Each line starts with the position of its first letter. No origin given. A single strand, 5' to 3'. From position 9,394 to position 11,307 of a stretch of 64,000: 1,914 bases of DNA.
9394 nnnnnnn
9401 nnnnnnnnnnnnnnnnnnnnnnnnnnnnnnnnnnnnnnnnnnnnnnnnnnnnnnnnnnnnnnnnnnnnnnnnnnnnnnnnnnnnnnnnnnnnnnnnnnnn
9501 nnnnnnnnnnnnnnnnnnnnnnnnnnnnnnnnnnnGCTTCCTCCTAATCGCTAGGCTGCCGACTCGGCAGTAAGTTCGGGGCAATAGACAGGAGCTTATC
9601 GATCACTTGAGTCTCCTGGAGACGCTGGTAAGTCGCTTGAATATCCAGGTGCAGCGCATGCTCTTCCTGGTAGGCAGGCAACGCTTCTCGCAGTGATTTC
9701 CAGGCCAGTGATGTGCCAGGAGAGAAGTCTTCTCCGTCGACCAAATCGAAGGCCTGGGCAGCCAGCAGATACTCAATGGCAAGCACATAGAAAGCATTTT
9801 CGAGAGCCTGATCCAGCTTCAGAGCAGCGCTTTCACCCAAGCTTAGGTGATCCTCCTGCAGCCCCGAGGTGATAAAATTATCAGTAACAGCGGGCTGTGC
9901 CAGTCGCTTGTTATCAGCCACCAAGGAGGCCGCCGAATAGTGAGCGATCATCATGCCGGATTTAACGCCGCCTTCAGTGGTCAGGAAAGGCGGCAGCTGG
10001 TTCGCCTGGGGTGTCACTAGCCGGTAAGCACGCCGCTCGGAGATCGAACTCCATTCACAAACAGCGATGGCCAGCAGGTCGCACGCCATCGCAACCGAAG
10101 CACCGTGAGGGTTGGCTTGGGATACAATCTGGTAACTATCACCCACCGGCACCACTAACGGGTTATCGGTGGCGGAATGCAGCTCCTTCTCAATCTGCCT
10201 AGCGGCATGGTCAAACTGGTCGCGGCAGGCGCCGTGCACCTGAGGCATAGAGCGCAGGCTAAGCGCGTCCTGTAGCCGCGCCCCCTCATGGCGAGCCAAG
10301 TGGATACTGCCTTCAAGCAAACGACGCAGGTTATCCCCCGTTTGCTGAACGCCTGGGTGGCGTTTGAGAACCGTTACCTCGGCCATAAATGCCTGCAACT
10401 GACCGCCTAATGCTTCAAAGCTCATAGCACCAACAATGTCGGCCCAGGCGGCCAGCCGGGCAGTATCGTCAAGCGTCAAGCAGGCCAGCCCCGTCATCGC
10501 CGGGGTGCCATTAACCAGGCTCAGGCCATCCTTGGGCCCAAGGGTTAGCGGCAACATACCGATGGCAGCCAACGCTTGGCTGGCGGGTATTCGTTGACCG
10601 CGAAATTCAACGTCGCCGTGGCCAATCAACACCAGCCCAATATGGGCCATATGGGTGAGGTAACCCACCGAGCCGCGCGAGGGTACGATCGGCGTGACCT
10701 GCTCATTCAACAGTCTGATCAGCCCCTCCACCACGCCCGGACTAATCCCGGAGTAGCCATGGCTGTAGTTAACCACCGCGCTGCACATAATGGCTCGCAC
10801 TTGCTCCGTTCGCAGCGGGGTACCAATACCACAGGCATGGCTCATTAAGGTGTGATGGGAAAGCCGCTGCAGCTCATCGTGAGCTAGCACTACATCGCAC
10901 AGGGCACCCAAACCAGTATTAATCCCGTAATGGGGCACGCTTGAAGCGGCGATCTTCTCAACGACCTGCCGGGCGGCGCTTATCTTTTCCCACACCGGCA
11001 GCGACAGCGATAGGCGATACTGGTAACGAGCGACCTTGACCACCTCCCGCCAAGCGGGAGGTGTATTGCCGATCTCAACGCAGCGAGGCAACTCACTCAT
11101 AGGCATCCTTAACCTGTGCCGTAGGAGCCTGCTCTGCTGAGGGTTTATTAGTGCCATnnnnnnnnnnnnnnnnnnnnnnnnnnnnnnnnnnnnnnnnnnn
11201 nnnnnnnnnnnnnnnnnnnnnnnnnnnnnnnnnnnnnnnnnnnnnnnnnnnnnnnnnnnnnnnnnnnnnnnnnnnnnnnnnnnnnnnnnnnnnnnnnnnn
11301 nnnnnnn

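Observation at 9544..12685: MIO-less histidine-lyase paralog coupled to a BCCT transporter inside the hutU operon: candidate hercynine (histidine betaine) trimethylamine-lyase system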

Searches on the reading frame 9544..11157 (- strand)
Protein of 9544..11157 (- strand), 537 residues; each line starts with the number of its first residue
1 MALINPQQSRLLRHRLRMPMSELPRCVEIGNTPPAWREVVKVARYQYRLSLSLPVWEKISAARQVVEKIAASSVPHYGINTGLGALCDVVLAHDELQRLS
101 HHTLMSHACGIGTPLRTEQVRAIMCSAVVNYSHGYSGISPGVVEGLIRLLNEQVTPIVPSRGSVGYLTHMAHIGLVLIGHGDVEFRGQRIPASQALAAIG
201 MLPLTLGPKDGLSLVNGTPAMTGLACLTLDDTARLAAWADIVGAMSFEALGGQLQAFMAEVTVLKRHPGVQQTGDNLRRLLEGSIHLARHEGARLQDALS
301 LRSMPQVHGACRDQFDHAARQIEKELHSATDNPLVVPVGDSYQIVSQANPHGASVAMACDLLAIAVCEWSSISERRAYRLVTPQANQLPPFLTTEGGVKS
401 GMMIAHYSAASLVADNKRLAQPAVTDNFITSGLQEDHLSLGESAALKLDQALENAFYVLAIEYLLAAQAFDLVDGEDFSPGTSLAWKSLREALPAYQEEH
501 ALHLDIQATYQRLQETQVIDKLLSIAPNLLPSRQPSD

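Call 6: search_protein_families(library=ncbifam, proteins=[window:9544-11157:-])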
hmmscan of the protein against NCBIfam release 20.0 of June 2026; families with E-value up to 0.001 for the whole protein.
window:9544-11157:- (537 aa): 8 families
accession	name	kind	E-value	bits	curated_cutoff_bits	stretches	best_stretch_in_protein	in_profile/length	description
NF006871.0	PRK09367.1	subfamily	4.4e-154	513.9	524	1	36-519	13-498/505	histidine ammonia-lyase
TIGR01225.1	hutH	equivalog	5e-148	493.7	539.15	1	37-521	11-497/506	histidine ammonia-lyase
TIGR03832.1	Tyr_2_3_mutase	equivalog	1.8e-90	303.9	501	1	39-508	11-502/507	tyrosine 2,3-aminomutase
TIGR04475.1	Phe_D_beta_mut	equivalog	2.1e-87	293.9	800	1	37-503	13-499/510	phenylalanine aminomutase (D-beta-phenylalanine forming)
NF053541.1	FlxA_rubin_TAL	equivalog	2.9e-75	253.6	700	1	40-514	7-497/498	flexirubin biosynthesis tyrosine ammonia-lyase FlxA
NF041222.1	BagA_FevW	exception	7.1e-48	163.5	1000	1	49-511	24-512/529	bagremycin/ferroverdin biosynthesis tyrosine ammonia-lyase BagA/FevW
TIGR01226.1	phe_am_lyase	equivalog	1.8e-43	148.9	519.15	1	38-426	44-454/680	phenylalanine ammonia-lyase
TIGR04473.1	taxol_Phe_23mut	exception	6.5e-28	97.4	1250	1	61-474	64-498/687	phenylalanine aminomutase (L-beta-phenylalanine forming)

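Call 7: search_protein_families(library=pfam, proteins=[window:9544-11157:-])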
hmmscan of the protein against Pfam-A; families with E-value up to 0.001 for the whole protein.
window:9544-11157:- (537 aa): 1 family
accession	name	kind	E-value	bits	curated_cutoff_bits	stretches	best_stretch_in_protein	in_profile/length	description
PF00221.24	Lyase_aromatic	-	1.7e-158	528.6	27.3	1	37-491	4-466/466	Aromatic amino acid lyase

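Call 8: search_solved_structures(query=window:9544-11157:-, max_evalue=1e-10, show_alignments=0)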
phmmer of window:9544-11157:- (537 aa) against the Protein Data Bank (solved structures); distinct sequences matched with E-value up to 1e-10: 39.
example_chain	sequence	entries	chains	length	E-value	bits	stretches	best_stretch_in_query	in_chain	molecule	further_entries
7tqr_A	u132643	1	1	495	2.1e-89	304.1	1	38-517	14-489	Probable histidine ammonia-lyase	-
1b8f_A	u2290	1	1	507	8.7e-86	292.1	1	47-515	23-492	Histidine ammonia-lyase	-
1eb4_A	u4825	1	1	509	2.5e-85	290.6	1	47-515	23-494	HISTIDINE AMMONIA-LYASE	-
1gkj_A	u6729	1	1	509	3e-85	290.4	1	47-515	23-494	HISTIDINE AMMONIA-LYASE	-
1gk2_A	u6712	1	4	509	3.3e-85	290.2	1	47-515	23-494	HISTIDINE AMMONIA-LYASE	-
1gkm_B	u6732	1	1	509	4.7e-85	289.7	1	47-515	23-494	Histidine ammonia-lyase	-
1gk3_A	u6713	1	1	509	4.8e-85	289.7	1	47-515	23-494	HISTIDINE AMMONIA-LYASE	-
6v6h_A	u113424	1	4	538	8.2e-78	265.8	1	55-514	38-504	Histidine ammonia-lyase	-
3kdy_A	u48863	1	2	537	1.5e-67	232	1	48-511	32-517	Histidine ammonia-lyase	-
2qve_A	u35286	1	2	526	6e-67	230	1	55-511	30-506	Tyrosine Aminomutase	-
2rjr_A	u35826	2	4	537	6.2e-67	229.9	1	49-511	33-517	Tyrosine aminomutase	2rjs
2ohy_A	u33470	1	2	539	6.2e-67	229.9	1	48-511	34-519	Tyrosine aminomutase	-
3kdz_A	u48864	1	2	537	1.9e-66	228.3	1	49-511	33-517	Histidine ammonia-lyase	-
6s7j_A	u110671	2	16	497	7.7e-62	213.1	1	33-517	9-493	Uncharacterized protein | ergothionase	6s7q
3unv_A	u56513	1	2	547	2.8e-56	194.8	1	36-507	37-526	AdmH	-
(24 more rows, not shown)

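Call 9: find_homologous_proteins(query=window:9544-11157:-)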
Query window:9544-11157:- (537 aa): 7946 proteins with E <= 0.001 among 8000 candidates; the best 120 are listed.
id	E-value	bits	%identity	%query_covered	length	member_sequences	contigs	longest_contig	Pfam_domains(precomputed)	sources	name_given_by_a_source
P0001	0.0e+0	1118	97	96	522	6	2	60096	PF00221.25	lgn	-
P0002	0.0e+0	1010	86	96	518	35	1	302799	PF00221.25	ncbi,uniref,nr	ncbi:HAL/PAL/TAL family ammonia-lyase [Vreelandella titanicae]|uniref:Histidine ammonia-lyase n=1 Ta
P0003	9.7e-287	970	84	95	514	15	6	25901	PF00221.25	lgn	-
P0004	6.8e-261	885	76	96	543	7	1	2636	PF00221.25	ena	-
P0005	3.2e-259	879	77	95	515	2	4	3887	PF00221.25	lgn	-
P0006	2.6e-255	866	76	96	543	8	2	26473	PF00221.25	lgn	-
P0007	3.8e-252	856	74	95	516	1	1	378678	PF00221.25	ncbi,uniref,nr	ncbi:histidine ammonia-lyase [Halomonas sabkhae]|uniref:HAL/PAL/TAL family ammonia-lyase n=1 Tax=Hal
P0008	8.4e-251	851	74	96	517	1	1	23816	PF00221.25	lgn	-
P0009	9.5e-250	848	74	96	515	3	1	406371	PF00221.25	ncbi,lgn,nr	ncbi:MAG: histidine ammonia-lyase [Halomonas sp.]|nr:histidine ammonia-lyase [Halomonas sp.] MCC5903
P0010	1.5e-248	844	74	96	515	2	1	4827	PF00221.25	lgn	-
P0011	2.7e-245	833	75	94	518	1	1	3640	PF00221.25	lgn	-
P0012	1.3e-244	831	72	95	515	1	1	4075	PF00221.25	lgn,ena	-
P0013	1.2e-240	818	74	95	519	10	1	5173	PF00221.25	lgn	-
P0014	2.8e-230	784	71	93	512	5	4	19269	PF00221.25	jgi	jgi:histidine ammonia-lyase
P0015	2.9e-230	784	71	94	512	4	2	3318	PF00221.25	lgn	-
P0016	1.0e-229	782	69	95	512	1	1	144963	PF00221.25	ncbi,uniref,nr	ncbi:histidine ammonia-lyase [Oceanimonas sp. MB9]|uniref:HAL/PAL/TAL family ammonia-lyase n=1 Tax=O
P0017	9.5e-226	769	70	94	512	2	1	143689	PF00221.25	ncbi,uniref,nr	ncbi:HAL/PAL/TAL family ammonia-lyase [Zobellella maritima]|uniref:HAL/PAL/TAL family ammonia-lyase 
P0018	6.0e-225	766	69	95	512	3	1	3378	PF00221.25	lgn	-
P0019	2.0e-222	758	68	93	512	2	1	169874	PF00221.25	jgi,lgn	jgi:histidine ammonia-lyase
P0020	3.0e-221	754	68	95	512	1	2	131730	PF00221.25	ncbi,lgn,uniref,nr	ncbi:HAL/PAL/TAL family ammonia-lyase [Oceanimonas baumannii]|uniref:Histidine ammonia-lyase n=1 Tax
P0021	1.2e-219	749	69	93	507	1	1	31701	PF00221.25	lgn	-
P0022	1.9e-219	748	69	94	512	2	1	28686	PF00221.25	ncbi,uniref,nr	ncbi:histidine ammonia-lyase [Pseudomonas sp.]|uniref:HAL/PAL/TAL family ammonia-lyase n=1 Tax=Pseud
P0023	5.0e-219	747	69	92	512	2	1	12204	PF00221.25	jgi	jgi:histidine ammonia-lyase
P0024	1.3e-217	742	68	95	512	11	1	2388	PF00221.25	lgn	-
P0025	1.3e-217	742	67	96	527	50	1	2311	PF00221.25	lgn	-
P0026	1.4e-215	735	69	92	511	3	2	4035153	PF00221.25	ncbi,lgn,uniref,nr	ncbi:histidine ammonia-lyase [Halopseudomonas phragmitis]|uniref:Histidine ammonia-lyase n=1 Tax=Hal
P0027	2.7e-215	734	68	92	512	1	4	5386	PF00221.25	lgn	-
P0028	3.4e-213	727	65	96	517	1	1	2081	PF00221.25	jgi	-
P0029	1.8e-212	725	69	92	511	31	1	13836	PF00221.25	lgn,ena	-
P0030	2.7e-211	721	69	92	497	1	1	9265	PF00221.25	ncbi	-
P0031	2.0e-208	712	68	91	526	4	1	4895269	PF00221.25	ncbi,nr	ncbi:HAL/PAL/TAL family ammonia-lyase [Halomonas binhaiensis]|nr:histidine ammonia-lyase [Halomonas 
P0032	1.6e-207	709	68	92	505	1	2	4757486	PF00221.25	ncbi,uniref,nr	ncbi:HAL/PAL/TAL family ammonia-lyase [Halomonas huangheensis]|uniref:Histidine ammonia-lyase n=1 Ta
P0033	4.0e-206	704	65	94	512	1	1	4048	PF00221.25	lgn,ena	-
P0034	7.7e-206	703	67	90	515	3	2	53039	PF00221.25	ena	-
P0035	8.4e-206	703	67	90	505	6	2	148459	PF00221.25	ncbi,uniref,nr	ncbi:HAL/PAL/TAL family ammonia-lyase [Metapseudomonas otitidis]|uniref:HAL/PAL/TAL family ammonia-l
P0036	2.9e-203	695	67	89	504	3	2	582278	PF00221.25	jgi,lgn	-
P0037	7.0e-203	693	64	96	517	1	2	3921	PF00221.25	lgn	-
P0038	1.7e-196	672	63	93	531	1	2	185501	PF00221.25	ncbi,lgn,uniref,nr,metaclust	ncbi:HAL/PAL/TAL family ammonia-lyase [Kushneria aurantia]|uniref:Histidine ammonia-lyase n=1 Tax=Ku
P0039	3.3e-196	671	64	91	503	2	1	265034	PF00221.25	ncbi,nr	ncbi:HAL/PAL/TAL family ammonia-lyase [Paracoccus marinaquae]|nr:histidine ammonia-lyase [Paracoccus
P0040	1.5e-195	669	63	90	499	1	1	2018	PF00221.25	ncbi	-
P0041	2.4e-195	669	62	94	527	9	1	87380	PF00221.25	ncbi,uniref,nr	ncbi:HAL/PAL/TAL family ammonia-lyase [Salinivibrio kushneri]|uniref:HAL/PAL/TAL family ammonia-lyas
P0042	1.3e-191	656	61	94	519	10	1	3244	PF00221.25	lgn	-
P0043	6.8e-191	654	61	93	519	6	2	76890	PF00221.25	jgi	jgi:histidine ammonia-lyase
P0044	2.6e-190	652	59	91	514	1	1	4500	PF00221.25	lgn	-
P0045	6.9e-190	650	61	92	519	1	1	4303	PF00221.25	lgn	-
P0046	1.5e-188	646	61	93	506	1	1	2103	PF00221.25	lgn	-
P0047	1.7e-188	646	61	92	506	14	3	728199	PF00221.25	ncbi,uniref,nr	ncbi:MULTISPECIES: HAL/PAL/TAL family ammonia-lyase [Halomonas]|uniref:HAL/PAL/TAL family ammonia-ly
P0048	3.1e-188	645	61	92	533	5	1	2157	PF00221.25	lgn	-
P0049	7.1e-188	644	56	94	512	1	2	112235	PF00221.25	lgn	-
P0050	4.4e-186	638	61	93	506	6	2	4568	PF00221.25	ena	-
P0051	3.2e-185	635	61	93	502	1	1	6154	PF00221.25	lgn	-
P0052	4.5e-185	635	60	89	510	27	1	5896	PF00221.25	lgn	-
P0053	7.4e-185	634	59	90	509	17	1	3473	PF00221.25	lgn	-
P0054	6.0e-184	631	59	92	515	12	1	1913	PF00221.25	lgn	-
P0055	5.6e-183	628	59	92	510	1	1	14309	PF00221.25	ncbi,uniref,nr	ncbi:histidine ammonia-lyase [Pseudomonas sp. 2FG]|uniref:histidine ammonia-lyase n=1 Tax=Pseudomona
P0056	3.6e-182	625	61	90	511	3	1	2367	PF00221.25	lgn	-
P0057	5.2e-182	625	59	94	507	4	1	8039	PF00221.25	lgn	-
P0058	6.3e-182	624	60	89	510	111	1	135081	PF00221.25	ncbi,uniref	ncbi:histidine ammonia-lyase [Pseudomonas sp. NPDC086581]|uniref:histidine ammonia-lyase n=1 Tax=Pse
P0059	3.3e-181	622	59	90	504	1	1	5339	PF00221.25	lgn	-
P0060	7.5e-181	621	58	91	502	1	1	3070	PF00221.25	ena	-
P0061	1.5e-180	620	58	91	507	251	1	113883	PF00221.25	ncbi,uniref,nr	ncbi:HAL/PAL/TAL family ammonia-lyase [Pseudomonas akapageensis]|uniref:HAL/PAL/TAL family ammonia-l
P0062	1.7e-180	619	59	94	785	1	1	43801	PF00221.25,PF00005.34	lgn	-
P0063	1.9e-180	619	58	92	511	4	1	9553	PF00221.25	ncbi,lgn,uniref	ncbi:MAG: histidine ammonia-lyase [Pseudomonas sp.]|uniref:histidine ammonia-lyase n=1 Tax=Pseudomon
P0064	2.1e-180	619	57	92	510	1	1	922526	PF00221.25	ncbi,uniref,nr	ncbi:Histidine ammonia-lyase [Pseudomonas sp. 8Z]|uniref:histidine ammonia-lyase n=1 Tax=Pseudomonas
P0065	3.9e-180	618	59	92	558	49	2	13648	PF00221.25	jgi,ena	-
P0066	4.7e-180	618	58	93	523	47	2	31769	PF00221.25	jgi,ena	-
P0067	5.2e-180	618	58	93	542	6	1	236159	PF00221.25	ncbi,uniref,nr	ncbi:histidine ammonia-lyase [Pseudomonas sp. ICMP 561]|uniref:histidine ammonia-lyase n=1 Tax=Pseud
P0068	5.5e-180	618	58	93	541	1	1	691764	PF00221.25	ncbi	-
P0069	7.5e-180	617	57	95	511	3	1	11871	PF00221.25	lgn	-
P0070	7.8e-180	617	58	94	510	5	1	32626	PF00221.25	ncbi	-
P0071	7.9e-180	617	58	92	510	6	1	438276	PF00221.25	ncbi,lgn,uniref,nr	ncbi:histidine ammonia-lyase [Pseudomonas sp. SJZ079]|uniref:histidine ammonia-lyase n=1 Tax=Pseudom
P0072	8.1e-180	617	58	93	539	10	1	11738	PF00221.25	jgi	jgi:histidine ammonia-lyase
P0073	8.9e-180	617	57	95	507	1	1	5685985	PF00221.25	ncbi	ncbi:histidine ammonia-lyase [Pseudomonas sp. TMB3-21]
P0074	2.1e-179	616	57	96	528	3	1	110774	PF00221.25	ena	-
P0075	2.2e-179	616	58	93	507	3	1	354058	PF00221.25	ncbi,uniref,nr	ncbi:histidine ammonia-lyase [Pseudomonas chlororaphis]|uniref:Histidine ammonia-lyase n=1 Tax=Pseud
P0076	2.9e-179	615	59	92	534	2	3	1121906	PF00221.25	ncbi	-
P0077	3.0e-179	615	57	95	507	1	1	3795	PF00221.25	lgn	-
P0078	3.3e-179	615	58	93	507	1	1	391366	PF00221.25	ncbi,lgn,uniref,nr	ncbi:histidine ammonia-lyase [Pseudomonas sp. MWU13-2105]|uniref:histidine ammonia-lyase n=1 Tax=Pse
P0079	4.0e-179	615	58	92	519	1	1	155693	PF00221.25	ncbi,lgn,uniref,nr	ncbi:histidine ammonia-lyase [Pseudomonas sp. RIT-PI-S]|uniref:histidine ammonia-lyase n=1 Tax=Pseud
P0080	4.5e-179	615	58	93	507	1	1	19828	PF00221.25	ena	-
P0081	4.6e-179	615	58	94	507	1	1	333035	PF00221.25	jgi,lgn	jgi:histidine ammonia-lyase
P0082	4.7e-179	615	59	94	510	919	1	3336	PF00221.25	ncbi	-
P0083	5.2e-179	615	59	91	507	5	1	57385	PF00221.25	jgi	-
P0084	7.7e-179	614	58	93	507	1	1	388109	PF00221.25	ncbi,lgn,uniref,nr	ncbi:histidine ammonia-lyase [Pseudomonas sp. MWU12-2345]|uniref:histidine ammonia-lyase n=1 Tax=Pse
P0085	8.2e-179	614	57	93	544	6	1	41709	PF00221.25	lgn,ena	-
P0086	8.8e-179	614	58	93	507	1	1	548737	PF00221.25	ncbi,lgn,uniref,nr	ncbi:histidine ammonia-lyase [Pseudomonas sp. MWU12-2037]|uniref:histidine ammonia-lyase n=1 Tax=Pse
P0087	8.9e-179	614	57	94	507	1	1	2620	PF00221.25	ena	-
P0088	9.2e-179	614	57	94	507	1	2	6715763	PF00221.25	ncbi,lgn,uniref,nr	ncbi:histidine ammonia-lyase [Pseudomonas abieticivorans]|uniref:histidine ammonia-lyase n=1 Tax=Pse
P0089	1.1e-178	614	58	93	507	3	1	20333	PF00221.25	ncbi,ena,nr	ncbi:MAG TPA: histidine ammonia-lyase [Pseudomonas sp.]|nr:histidine ammonia-lyase [Pseudomonas sp.]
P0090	1.1e-178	614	59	93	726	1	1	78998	PF00221.25,PF00005.34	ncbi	-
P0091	1.2e-178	613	57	93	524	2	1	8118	PF00221.25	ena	-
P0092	1.3e-178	613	58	92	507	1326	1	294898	PF00221.25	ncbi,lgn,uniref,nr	ncbi:histidine ammonia-lyase [Pseudomonas sp. GM74]|uniref:histidine ammonia-lyase n=1 Tax=Pseudomon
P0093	1.9e-178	613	58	93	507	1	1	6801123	PF00221.25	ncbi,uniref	ncbi:histidine ammonia-lyase [Pseudomonas batumici]|uniref:histidine ammonia-lyase n=1 Tax=Pseudomon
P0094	2.2e-178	613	58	93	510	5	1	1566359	PF00221.25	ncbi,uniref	ncbi:histidine ammonia-lyase [Pseudomonas sp. F(2018)]|uniref:HAL/PAL/TAL family ammonia-lyase n=1 T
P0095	2.5e-178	612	58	93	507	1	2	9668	PF00221.25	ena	-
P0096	3.1e-178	612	58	92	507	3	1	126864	PF00221.25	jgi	-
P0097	3.7e-178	612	58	93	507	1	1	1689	PF00221.25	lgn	-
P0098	4.2e-178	612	57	93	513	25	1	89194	PF00221.25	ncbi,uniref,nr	ncbi:HAL/PAL/TAL family ammonia-lyase [Pseudomonas capsici]|uniref:HAL/PAL/TAL family ammonia-lyase 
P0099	4.3e-178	612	56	94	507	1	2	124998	PF00221.25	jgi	-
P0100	4.8e-178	611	56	94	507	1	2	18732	PF00221.25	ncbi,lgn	ncbi:Histidine ammonia-lyase [compost metagenome]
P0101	5.5e-178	611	59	91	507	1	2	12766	PF00221.25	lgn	-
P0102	5.9e-178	611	57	95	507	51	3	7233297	PF00221.25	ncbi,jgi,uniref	ncbi:HAL/PAL/TAL family ammonia-lyase [Pseudomonas sp. 32A]|jgi:histidine ammonia-lyase|uniref:HAL/P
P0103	8.2e-178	611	58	94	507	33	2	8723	PF00221.25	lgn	-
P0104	9.7e-178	610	56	93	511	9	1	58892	PF00221.25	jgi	jgi:histidine ammonia-lyase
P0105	1.0e-177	610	57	95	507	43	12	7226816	PF00221.25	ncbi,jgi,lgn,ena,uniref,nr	ncbi:histidine ammonia-lyase [Pseudomonas sp. D8002]|jgi:histidine ammonia-lyase|uniref:histidine am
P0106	1.2e-177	610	59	91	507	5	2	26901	PF00221.25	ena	-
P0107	1.2e-177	610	59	91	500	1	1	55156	PF00221.25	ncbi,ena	-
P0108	1.4e-177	610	58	94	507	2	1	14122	PF00221.25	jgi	jgi:histidine ammonia-lyase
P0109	1.5e-177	610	58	90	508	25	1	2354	PF00221.25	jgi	jgi:histidine ammonia-lyase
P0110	1.7e-177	610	58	94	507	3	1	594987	PF00221.25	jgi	jgi:histidine ammonia-lyase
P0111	1.7e-177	610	58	94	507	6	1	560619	PF00221.25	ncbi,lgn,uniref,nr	ncbi:Histidine ammonia-lyase [Serratia proteamaculans]|uniref:HAL/PAL/TAL family ammonia-lyase n=1 T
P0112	1.7e-177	610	57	93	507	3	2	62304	PF00221.25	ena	-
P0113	1.7e-177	610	57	93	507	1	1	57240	PF00221.25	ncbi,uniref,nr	ncbi:histidine ammonia-lyase [Pseudomonas putida]|uniref:histidine ammonia-lyase n=1 Tax=Pseudomonas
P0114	1.9e-177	609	57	95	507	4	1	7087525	PF00221.25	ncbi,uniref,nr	ncbi:histidine ammonia-lyase [Pseudomonas yamanorum]|uniref:histidine ammonia-lyase n=1 Tax=Pseudomo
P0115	2.0e-177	609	56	93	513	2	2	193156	PF00221.25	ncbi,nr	ncbi:histidine ammonia-lyase [Pseudomonas cichorii]|nr:histidine ammonia-lyase [Pseudomonas cichorii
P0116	2.1e-177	609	58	92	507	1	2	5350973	PF00221.25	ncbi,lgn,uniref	ncbi:histidine ammonia-lyase [Pseudomonas sp. nanlin1]|uniref:HAL/PAL/TAL family ammonia-lyase n=1 T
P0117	2.2e-177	609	57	93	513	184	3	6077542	PF00221.25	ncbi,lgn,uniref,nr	ncbi:histidine ammonia-lyase [Pseudomonas syringae pv. syringae]|uniref:HAL/PAL/TAL family ammonia-l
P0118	2.2e-177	609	57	93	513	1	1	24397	PF00221.25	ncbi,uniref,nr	ncbi:HAL/PAL/TAL family ammonia-lyase [Pseudomonas avellanae]|uniref:HAL/PAL/TAL family ammonia-lyas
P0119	2.4e-177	609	57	92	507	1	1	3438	PF00221.25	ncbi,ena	-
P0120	2.4e-177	609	58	92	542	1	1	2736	PF00221.25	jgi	jgi:histidine ammonia-lyase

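Call 34: find_encoding_contigs(protein=P0105, flank=10000, max_places=1)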
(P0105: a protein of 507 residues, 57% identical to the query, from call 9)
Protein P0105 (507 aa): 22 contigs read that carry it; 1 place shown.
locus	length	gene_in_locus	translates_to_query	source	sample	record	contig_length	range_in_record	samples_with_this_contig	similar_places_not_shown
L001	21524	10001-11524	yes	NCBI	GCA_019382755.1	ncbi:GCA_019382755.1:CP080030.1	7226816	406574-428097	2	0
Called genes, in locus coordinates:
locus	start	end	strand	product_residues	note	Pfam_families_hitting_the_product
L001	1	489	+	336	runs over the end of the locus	PF00316:FBPase, PF18913:FBPase_C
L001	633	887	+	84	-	-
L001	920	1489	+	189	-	PF08212:Lipocalin_2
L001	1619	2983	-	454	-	PF22429:HutF_N, PF01979:Amidohydro_1, PF07969:Amidohydro_3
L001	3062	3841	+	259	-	PF00392:GntR, PF07702:UTRA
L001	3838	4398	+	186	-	PF05962:HutD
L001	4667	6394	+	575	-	-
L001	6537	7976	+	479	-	PF02133:Transp_cyt_pur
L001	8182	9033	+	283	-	PF00528:BPD_transp_1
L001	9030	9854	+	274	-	PF09818:ABC_ATPase (faint), PF00005:ABC_tran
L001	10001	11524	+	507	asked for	PF00221:Lyase_aromatic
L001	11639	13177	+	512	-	PF00221:Lyase_aromatic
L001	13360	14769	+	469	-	PF13520:AA_permease_2, PF00324:AA_permease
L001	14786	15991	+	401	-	PF01979:Amidohydro_1, PF07969:Amidohydro_3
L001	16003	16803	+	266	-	PF05013:FGase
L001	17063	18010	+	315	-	PF04069:OpuAC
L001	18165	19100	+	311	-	PF00135:COesterase (faint), PF20434:BD-FAE, PF07859:Abhydrolase_3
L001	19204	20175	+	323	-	PF00561:Abhydrolase_1, PF12146:Hydrolase_4, PF12697:Abhydrolase_6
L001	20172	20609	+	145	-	PF02580:Tyr_Deacylase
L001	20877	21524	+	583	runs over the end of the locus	PF04349:MdoG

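Call 35: find_encoding_contigs(protein=P0039, flank=10000, max_places=1)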
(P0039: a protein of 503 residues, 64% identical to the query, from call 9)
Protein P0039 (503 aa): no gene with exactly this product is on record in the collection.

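Call 36: find_encoding_contigs(protein=P0041, flank=10000, max_places=1)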
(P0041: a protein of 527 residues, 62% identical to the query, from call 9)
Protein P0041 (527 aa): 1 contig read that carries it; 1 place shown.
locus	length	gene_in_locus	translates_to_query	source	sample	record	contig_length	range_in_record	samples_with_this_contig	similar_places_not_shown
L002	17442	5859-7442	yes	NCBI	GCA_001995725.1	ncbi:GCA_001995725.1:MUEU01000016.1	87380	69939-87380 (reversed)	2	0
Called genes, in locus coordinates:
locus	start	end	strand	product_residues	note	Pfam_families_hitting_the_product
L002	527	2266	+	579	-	PF00672:HAMP (weak), PF00015:MCPsignal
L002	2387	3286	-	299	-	PF00892:EamA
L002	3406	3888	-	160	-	PF11075:DUF2780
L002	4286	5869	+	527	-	PF02028:BCCT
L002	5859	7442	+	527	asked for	PF00221:Lyase_aromatic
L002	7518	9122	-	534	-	PF00005:ABC_tran, PF02463:SMC_N (faint), PF03193:RsgA_GTPase (faint), PF13175:AAA_15 (faint), PF13476:AAA_23 (faint), PF13555:AAA_29 (faint), PF12848:ABC_tran_Xtn, PF00005:ABC_tran, +3 more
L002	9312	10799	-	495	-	PF02074:Peptidase_M32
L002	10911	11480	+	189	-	PF06094:GGACT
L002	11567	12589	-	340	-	PF13505:OMP_b-brl, PF01389:OmpA_membrane, PF00691:OmpA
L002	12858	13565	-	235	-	PF10979:DUF2786, PF23771:DUF7168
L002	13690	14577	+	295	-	-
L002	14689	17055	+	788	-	PF21474:DNApolII_N (weak), PF03104:DNA_pol_B_exo1, PF00136:DNA_pol_B, PF03175:DNA_pol_B_2 (faint)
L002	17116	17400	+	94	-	PF06945:DUF1289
